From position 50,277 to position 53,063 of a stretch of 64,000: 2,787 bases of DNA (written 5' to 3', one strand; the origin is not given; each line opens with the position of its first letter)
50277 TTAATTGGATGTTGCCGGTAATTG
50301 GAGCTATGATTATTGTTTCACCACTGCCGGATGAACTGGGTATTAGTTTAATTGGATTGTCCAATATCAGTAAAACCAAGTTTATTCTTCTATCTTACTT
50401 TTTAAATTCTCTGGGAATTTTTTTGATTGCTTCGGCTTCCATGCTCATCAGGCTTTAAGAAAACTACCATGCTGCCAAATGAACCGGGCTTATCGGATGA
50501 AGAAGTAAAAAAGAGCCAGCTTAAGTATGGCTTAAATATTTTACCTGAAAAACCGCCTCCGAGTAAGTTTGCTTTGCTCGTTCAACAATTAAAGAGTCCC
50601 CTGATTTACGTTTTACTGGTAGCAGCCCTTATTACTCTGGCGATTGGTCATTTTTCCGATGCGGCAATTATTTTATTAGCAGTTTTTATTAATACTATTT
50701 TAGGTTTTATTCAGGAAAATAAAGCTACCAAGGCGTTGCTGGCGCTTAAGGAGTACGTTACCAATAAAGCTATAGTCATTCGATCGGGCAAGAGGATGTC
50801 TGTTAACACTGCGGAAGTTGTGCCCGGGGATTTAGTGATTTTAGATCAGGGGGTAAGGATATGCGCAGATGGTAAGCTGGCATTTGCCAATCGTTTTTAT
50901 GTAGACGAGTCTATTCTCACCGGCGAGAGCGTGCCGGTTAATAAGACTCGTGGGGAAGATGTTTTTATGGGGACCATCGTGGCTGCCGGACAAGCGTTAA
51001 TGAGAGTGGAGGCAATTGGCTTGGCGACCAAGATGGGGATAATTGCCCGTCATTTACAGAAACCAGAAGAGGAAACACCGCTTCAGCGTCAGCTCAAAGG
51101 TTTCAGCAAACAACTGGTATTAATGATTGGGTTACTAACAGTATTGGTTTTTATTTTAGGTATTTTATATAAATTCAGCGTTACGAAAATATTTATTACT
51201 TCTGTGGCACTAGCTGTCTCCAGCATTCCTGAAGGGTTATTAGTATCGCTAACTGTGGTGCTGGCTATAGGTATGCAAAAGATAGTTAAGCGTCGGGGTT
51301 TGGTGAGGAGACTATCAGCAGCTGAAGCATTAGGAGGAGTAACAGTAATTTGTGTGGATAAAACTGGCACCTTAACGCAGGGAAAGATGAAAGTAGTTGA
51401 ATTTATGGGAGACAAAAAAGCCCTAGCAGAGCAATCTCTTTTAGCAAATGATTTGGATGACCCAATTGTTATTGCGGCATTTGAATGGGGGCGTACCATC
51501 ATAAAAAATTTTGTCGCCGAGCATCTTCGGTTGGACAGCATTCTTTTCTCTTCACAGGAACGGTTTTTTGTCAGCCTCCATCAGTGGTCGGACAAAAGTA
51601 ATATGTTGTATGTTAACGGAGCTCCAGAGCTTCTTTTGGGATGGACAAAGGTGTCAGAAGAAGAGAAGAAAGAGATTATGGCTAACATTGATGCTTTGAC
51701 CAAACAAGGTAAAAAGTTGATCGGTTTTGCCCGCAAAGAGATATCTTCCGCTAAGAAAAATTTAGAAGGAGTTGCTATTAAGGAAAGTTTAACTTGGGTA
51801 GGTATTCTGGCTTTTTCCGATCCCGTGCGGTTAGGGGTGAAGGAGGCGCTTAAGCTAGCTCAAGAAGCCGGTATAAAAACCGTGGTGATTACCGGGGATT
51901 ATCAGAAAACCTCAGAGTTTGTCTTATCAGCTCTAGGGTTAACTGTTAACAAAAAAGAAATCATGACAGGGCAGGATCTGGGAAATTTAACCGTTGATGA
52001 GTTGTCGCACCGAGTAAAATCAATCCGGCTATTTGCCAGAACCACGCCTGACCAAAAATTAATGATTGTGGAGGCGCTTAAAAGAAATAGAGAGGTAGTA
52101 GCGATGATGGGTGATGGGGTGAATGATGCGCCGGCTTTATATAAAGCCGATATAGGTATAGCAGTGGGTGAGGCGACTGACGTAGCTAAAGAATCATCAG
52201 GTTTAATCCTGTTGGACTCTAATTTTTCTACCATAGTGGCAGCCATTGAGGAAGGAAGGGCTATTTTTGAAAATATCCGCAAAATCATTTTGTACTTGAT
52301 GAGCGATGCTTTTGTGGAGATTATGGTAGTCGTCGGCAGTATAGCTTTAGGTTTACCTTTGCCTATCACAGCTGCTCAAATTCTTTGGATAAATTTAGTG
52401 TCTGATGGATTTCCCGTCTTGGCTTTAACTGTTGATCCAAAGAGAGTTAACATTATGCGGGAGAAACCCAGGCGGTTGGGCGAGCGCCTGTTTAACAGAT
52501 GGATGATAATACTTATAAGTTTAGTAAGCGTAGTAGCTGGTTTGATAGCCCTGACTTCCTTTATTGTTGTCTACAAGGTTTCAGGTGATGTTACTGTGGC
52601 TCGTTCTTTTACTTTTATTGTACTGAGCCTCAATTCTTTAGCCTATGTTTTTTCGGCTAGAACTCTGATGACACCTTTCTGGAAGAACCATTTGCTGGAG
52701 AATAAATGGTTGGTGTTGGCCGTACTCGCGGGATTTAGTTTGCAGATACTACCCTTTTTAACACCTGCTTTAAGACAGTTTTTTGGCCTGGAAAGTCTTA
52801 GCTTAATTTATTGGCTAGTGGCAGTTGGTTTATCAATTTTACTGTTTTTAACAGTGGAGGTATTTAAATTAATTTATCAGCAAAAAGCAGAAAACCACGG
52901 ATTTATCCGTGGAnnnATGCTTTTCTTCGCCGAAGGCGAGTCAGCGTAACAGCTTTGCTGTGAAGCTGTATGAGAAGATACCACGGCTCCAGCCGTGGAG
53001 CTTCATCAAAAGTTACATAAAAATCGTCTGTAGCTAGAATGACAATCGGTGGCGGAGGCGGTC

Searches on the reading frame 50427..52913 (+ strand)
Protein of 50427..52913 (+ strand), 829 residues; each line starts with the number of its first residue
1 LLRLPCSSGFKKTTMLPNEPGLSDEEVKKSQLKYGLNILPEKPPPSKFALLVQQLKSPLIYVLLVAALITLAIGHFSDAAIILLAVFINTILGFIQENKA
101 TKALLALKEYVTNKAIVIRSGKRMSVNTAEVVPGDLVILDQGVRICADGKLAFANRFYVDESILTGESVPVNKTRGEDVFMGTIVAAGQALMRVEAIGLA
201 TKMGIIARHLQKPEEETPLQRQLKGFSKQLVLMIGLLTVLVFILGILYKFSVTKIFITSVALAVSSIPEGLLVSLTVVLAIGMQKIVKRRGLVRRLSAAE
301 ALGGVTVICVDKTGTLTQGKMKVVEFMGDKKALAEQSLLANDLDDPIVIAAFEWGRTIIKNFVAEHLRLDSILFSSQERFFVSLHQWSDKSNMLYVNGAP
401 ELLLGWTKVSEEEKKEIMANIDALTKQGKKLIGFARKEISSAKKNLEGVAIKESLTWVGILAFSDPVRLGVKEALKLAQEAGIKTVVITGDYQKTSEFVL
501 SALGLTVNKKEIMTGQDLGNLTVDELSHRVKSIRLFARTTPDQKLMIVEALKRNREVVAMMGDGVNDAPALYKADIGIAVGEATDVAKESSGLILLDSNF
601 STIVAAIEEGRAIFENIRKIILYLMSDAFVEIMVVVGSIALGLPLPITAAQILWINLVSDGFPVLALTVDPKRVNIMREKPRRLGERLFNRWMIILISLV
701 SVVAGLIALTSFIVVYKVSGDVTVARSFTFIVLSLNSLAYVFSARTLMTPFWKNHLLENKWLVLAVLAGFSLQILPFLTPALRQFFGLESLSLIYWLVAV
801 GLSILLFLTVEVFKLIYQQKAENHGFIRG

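Call 69: search_protein_families(library=pfam, proteins=[window:50427-52913:+], max_evalue=0.00001)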
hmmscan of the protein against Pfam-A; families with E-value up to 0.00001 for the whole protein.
window:50427-52913:+ (829 aa): 5 families
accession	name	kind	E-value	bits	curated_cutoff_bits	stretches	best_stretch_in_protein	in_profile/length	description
PF00122.25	E1-E2_ATPase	-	2.4e-45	154.7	28.1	1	112-288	4-180/181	E1-E2 ATPase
PF00689.26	Cation_ATPase_C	-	8.1e-41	140.1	27.3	1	644-816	1-175/175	Cation transporting ATPase, C-terminus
PF00702.32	Hydrolase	-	7e-21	75.9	26.4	1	306-574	2-190/191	haloacid dehalogenase-like hydrolase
PF00690.31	Cation_ATPase_N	-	1.8e-14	53.6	20.4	1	20-69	19-68/69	Cation transporter/ATPase, N-terminus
PF08282.18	Hydrolase_3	-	2.9e-06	27.7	20.9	0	547-605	195-253/255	haloacid dehalogenase-like hydrolase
